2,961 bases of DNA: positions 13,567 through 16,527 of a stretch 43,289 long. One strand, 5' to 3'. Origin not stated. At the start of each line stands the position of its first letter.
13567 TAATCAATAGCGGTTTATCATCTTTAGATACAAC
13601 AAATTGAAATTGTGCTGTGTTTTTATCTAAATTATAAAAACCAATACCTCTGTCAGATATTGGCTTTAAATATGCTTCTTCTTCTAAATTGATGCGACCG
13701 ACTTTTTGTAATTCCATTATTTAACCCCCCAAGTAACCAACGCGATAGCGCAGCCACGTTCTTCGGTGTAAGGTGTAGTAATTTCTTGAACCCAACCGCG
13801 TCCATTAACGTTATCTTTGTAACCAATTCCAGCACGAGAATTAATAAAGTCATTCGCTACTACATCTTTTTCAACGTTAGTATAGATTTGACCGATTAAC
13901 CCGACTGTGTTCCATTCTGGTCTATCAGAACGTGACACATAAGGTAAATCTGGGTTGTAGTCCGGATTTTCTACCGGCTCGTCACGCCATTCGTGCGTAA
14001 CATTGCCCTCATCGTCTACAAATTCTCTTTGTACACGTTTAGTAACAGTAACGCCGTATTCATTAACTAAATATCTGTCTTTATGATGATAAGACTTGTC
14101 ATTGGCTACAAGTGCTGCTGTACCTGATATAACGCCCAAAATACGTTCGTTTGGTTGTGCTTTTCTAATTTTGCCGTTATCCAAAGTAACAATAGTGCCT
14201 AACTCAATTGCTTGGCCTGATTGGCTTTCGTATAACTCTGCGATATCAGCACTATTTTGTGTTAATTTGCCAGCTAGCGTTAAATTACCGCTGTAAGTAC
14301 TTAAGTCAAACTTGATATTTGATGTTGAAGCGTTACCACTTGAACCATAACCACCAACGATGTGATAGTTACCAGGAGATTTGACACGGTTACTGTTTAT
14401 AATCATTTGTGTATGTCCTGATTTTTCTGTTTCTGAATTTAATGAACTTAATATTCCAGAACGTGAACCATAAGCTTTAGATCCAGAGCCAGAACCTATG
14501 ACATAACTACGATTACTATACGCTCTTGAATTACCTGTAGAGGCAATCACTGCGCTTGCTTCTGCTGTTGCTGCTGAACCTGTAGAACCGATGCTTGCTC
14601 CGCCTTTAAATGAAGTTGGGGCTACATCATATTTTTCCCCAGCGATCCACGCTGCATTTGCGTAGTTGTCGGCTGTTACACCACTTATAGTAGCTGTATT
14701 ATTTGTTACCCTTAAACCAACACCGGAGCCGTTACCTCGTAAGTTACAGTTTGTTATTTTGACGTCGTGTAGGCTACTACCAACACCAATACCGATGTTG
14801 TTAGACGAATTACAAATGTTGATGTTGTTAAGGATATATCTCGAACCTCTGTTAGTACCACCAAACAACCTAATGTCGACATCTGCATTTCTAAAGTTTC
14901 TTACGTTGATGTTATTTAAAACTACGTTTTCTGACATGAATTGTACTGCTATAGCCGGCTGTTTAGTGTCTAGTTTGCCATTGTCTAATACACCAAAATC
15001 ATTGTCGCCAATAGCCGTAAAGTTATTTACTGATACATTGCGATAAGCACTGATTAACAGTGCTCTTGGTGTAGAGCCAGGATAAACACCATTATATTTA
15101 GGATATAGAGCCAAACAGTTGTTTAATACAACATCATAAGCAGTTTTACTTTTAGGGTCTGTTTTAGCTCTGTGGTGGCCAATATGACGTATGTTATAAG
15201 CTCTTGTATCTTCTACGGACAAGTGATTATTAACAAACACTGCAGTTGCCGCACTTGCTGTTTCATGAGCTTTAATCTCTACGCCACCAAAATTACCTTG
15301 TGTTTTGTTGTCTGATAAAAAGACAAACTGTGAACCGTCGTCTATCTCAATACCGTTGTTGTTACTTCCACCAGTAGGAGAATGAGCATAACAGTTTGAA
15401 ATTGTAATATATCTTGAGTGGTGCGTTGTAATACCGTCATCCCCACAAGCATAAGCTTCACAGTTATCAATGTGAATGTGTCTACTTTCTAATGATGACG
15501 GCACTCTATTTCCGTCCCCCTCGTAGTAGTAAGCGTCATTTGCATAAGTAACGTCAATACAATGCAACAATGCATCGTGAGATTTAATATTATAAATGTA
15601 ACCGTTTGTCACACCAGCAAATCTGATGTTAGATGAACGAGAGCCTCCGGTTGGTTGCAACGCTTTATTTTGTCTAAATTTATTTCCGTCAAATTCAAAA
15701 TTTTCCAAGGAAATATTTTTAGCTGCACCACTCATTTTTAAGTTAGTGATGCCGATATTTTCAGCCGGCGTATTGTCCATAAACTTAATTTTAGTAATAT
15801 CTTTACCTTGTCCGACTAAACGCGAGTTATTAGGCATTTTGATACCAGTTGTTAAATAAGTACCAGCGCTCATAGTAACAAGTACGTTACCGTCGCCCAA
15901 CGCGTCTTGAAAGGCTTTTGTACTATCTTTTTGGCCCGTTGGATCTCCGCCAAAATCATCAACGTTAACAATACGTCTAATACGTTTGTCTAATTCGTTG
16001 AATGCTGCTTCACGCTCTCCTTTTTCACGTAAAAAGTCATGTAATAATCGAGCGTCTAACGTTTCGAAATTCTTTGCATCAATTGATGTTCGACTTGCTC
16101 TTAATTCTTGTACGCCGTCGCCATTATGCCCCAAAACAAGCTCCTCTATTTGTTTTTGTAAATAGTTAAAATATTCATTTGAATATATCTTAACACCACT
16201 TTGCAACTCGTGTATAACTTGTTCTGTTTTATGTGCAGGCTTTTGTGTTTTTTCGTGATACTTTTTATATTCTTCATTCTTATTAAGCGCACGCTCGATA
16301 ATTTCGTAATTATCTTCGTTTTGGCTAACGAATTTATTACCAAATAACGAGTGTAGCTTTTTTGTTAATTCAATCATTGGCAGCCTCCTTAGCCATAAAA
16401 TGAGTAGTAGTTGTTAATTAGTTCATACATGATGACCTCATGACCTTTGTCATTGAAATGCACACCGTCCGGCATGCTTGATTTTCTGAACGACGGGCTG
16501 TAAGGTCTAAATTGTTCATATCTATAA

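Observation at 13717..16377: Tail fibre with pectate-lyase-type beta-helix: probable polysaccharide/teichoic-acid depolymerase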

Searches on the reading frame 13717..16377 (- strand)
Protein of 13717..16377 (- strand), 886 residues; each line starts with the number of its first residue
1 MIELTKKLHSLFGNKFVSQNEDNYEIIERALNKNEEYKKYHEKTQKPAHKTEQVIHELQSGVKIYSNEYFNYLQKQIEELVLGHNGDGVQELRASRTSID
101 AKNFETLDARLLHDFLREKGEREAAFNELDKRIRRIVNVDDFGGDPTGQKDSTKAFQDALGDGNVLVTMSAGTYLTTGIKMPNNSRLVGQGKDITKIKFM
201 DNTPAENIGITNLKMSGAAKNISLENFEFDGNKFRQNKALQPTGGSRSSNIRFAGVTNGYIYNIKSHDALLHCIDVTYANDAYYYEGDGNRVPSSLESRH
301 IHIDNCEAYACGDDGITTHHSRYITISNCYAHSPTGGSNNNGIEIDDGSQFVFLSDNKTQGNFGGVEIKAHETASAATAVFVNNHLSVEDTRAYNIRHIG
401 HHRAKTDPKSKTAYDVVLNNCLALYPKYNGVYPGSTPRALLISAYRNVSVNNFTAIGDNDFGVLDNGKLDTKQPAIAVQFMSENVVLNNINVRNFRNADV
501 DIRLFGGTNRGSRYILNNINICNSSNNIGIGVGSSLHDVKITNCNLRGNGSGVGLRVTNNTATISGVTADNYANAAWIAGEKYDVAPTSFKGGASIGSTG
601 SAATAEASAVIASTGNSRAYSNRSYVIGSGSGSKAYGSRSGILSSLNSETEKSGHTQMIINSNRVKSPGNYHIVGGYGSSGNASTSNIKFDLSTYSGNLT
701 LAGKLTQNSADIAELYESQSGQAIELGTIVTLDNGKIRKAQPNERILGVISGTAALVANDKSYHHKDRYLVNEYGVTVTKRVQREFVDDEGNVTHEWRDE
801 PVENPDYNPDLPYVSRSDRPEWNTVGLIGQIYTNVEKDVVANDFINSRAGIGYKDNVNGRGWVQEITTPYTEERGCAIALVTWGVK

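Call 5: search_protein_families(library=pfam, proteins=[window:13717-16377:-], max_evalue=0.01)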
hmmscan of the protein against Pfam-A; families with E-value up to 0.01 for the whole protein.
window:13717-16377:- (886 aa): 3 families
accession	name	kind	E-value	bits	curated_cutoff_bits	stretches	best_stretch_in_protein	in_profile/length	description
PF11962.13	Peptidase_G2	-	1.4e-56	191.9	25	1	657-882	2-226/228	Peptidase_G2, IMC autoproteolytic cleavage domain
PF12708.12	Pect-lyase_RHGA_epim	-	9.2e-14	52.2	27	1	136-365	1-211/213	Rhamnogalacturonase A/epimerase, pectate lyase-like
PF13229.12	Beta_helix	-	3.7e-06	27.1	25.9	2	297-373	76-149/158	Right handed beta helix region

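Call 6: search_protein_families(library=phrogs, proteins=[window:13717-16377:-], max_evalue=0.001)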
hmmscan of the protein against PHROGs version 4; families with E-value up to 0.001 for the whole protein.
window:13717-16377:- (886 aa): 7 families
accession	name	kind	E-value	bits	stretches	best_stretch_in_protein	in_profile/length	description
phrog_4775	-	connector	0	1394.6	1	3-885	5-875/876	pre-neck appendage protein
phrog_4722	-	other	2.5e-18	66.8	1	4-118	3-117/622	zinc carboxypeptidase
phrog_16317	-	unknown function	4.7e-18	66.7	1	3-139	4-135/267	-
phrog_27055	-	unknown function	3e-16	61.1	1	13-163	13-147/147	-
phrog_6758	-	unknown function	2.7e-12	47.3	1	4-123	5-123/526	-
phrog_14029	-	unknown function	5.1e-11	42.1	1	7-117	222-327/1115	-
phrog_287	-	tail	2.1e-05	24.4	1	19-138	3-127/628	minor tail protein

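Call 8: search_solved_structures(query=window:13717-16377:-, max_evalue=0.01, show_alignments=2)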
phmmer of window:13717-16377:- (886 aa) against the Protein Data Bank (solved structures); distinct sequences matched with E-value up to 0.01: 10.
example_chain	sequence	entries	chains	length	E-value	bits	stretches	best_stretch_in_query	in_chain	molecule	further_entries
6qz9_A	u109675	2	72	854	4.5e-127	428.9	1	126-881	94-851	Pre-neck appendage protein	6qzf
3suc_A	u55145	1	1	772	7.2e-124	418.3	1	135-881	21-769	Preneck appendage protein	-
3gq7_A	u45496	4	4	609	2.1e-88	300.9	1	135-700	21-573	Preneck appendage protein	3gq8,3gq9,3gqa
28lx_A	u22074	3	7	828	5.9e-36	127.4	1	586-880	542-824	Dpo31, tailspike protein | Dpo31-deltaD1, viral depolymerase depleted of domain 1 | Tail fibers Dpo36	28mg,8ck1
3gqh_A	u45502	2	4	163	4.4e-31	111.3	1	711-881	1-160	Preneck appendage protein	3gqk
28nb_A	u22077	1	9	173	3.2e-29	105.1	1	709-880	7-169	chaperon domain D4 for tailspike protein Dpo31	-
6v8i_BH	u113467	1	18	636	7.9e-10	41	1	7-116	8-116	Receptor Binding Protein, gp61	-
5efv_A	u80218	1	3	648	1.4e-09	40.2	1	7-116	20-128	Phi ETA orf 56-like protein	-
9m7x_A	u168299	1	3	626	1.4e-07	33.6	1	3-122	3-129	Gp17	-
7c7d_A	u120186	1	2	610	0.0061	18.2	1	137-194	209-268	alpha-1,3-glucanase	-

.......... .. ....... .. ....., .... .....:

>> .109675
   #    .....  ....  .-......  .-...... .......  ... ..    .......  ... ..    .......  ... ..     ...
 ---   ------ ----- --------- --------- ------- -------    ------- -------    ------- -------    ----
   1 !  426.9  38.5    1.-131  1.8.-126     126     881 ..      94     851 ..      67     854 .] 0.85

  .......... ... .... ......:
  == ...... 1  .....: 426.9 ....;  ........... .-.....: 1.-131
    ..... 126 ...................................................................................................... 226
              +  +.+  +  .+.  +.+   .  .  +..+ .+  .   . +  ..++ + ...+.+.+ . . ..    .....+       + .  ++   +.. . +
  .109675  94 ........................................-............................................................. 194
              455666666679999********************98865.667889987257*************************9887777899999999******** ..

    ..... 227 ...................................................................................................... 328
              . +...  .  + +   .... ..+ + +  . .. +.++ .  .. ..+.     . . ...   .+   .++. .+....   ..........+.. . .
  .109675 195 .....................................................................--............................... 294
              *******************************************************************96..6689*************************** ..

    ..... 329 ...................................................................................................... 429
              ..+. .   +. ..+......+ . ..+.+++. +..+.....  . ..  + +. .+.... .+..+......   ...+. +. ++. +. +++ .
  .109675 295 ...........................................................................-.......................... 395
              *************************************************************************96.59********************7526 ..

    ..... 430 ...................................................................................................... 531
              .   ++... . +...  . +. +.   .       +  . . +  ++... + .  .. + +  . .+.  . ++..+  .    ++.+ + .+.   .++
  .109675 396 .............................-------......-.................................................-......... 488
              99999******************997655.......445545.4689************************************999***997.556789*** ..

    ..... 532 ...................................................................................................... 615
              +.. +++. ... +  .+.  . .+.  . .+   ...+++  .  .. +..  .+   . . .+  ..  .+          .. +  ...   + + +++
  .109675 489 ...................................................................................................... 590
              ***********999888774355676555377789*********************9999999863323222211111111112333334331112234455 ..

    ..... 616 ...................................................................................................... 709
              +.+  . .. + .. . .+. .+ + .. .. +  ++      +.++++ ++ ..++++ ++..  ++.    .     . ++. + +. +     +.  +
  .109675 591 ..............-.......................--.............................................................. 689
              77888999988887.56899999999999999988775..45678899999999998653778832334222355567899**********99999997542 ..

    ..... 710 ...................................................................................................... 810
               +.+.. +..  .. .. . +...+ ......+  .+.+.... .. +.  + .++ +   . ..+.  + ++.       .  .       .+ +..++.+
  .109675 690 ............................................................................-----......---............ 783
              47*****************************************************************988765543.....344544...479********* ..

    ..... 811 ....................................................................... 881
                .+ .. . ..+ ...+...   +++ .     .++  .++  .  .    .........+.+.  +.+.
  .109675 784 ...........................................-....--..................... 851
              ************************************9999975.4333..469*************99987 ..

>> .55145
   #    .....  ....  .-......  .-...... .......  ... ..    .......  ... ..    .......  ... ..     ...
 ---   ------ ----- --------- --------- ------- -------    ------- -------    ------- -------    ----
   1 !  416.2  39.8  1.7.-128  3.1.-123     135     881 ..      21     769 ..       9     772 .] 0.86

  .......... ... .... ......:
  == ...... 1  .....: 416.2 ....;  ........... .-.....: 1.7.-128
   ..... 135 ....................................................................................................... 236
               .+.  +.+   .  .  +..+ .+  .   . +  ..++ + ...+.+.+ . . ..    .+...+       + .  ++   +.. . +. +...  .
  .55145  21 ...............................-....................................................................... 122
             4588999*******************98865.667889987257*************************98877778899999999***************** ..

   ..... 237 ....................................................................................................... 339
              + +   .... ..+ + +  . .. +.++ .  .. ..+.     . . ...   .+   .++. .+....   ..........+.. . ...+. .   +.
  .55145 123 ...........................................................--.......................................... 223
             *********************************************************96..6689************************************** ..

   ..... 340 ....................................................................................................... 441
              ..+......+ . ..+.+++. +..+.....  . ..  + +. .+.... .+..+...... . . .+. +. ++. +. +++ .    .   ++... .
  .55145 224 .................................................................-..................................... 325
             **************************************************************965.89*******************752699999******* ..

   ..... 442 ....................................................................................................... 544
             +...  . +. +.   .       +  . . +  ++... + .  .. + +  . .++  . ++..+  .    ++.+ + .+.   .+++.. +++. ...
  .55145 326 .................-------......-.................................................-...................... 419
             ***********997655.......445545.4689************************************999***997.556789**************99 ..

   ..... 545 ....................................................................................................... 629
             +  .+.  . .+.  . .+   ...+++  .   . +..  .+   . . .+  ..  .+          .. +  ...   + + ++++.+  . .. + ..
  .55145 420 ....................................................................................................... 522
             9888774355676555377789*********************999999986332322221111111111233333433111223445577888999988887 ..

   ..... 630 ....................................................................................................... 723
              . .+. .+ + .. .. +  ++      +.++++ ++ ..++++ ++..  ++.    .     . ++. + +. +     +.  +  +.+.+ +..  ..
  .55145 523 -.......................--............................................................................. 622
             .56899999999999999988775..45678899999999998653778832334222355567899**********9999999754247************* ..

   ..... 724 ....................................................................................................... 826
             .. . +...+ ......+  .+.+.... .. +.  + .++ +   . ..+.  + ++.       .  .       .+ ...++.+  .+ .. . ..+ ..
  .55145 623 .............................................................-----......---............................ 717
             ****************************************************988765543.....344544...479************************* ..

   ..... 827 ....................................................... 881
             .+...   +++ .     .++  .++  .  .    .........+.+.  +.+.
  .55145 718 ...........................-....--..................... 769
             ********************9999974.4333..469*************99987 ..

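Call 9: search_dna_similar(query=window:13717-16377:-, collection=phages, mode=protein, max_rows=60)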
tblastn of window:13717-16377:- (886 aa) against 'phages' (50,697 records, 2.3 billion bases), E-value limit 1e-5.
Records with a match: 251; places in all: 253; records where one place covers at least 80% of the query: 119.
Best place of each record, by identity: 80-90% 1; 60-80% 29; <60% 221.
By first word of the organism name: Staphylococcus 191; Bacillus 47; Clostridium 2; Cobetia 2; Vibrio 2; Prochlorococcus 2; Synechococcus 2; Xanthomonas 1; Aeromonas 1; Lachnospiraceae 1.
By host as written in the record: Staphylococcus aureus 55; - 30; Staphylococcus sp. 21; Bacillus subtilis 17; Staphylococcus epidermidis 14; Staphylococcus epidermidis LM1680 4; Bacillus subtilis BEST7003 4; Staphylococcus hominis 4; and 71 more.
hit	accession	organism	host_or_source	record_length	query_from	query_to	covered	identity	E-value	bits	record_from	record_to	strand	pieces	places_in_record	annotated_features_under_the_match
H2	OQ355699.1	Staphylococcus phage vB_SepS_BE20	Staphylococcus epidermidis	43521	4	886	100%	77.0%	0e+0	1317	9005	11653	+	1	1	pre-neck appendage protein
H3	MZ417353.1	Staphylococcus phage PG-2021_93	Staphylococcus epidermidis S414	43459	4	886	100%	76.9%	0e+0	1311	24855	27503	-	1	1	record has no annotation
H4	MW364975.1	Staphylococcus virus vB_SepS_E72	Staphylococcus epidermidis E72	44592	4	886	100%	76.8%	0e+0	1315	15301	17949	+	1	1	receptor-binding protein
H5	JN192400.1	Staphylococcus phage vB_SepiS-phiIPLA5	Staphylococcus epidermidis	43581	4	886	100%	76.8%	0e+0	1313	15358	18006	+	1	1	pre neck appendage protein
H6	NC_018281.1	Staphylococcus phage vB_SepiS-phiIPLA5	Staphylococcus epidermidis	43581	4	886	100%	76.8%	0e+0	1313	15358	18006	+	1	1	pre-neck appendage protein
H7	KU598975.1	Staphylococcus phage CNPx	Staphylococcus epidermidis LM1680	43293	4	886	100%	76.7%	0e+0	1313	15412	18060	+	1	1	neck protein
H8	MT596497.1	Staphylococcus phage 456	Staphylococcus epidermidis 414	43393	4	886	100%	76.7%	0e+0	1313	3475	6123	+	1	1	pre-neck appendage protein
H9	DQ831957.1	Staphylococcus phage CNPH82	HER 414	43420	4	886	100%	76.7%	0e+0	1313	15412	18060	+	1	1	putative phage pre-neck appendage protein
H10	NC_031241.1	Staphylococcus phage CNPx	Staphylococcus epidermidis LM1680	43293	4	886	100%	76.7%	0e+0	1313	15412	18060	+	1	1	pre-neck appendage protein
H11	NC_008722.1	Staphylococcus phage CNPH82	Staphylococcus epidermidis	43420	4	886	100%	76.7%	0e+0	1313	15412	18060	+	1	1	pre-neck appendage protein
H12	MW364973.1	Staphylococcus phage vB_SepS_456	Staphylococcus epidermidis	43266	4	886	100%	76.7%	0e+0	1313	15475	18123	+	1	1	receptor-binding protein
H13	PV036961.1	Staphylococcus phage vB_SepS_E72m5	Staphylococcus epidermidis 1457 ...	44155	4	886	100%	76.7%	0e+0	1312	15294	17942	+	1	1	receptor-binding protein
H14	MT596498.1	Staphylococcus phage vB_SepS_BE01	Staphylococcus epidermidis F12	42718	4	886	100%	76.7%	0e+0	1311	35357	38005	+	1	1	peptidase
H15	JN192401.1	Staphylococcus phage vB_SepiS-phiIPLA7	Staphylococcus epidermidis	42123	4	886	100%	76.7%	0e+0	1311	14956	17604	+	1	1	pre neck appendage protein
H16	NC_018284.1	Staphylococcus phage vB_SepiS-phiIPLA7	Staphylococcus epidermidis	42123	4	886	100%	76.7%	0e+0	1311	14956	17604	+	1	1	pre-neck appendage protein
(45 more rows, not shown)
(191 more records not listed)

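Call 32: find_encoding_contigs(protein=window:13717-16377:-, flank=3000, max_places=5)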
Protein window:13717-16377:- (886 aa): 24 contigs read that carry it; 1 place shown.
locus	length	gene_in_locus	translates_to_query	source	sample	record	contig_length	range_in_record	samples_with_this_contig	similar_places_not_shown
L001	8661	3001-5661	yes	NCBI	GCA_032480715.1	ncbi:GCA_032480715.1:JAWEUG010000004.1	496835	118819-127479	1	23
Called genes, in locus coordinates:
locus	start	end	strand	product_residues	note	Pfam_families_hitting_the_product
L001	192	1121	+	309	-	-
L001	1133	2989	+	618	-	PF24650:TT1_Tal, PF06605:Prophage_tail, PF00657:Lipase_GDSL, PF13472:Lipase_GDSL_2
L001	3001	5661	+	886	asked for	PF12708:Pect-lyase_RHGA_epim, PF13229:Beta_helix (faint), PF11962:Peptidase_G2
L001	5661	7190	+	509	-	PF10651:BppU_N (weak)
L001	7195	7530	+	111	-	PF27183:Phage_YomQ_N (weak)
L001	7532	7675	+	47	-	PF09693:Phage_XkdX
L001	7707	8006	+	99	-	PF11166:DUF2951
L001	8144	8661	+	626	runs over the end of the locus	PF05257:CHAP, PF01832:Glucosaminidase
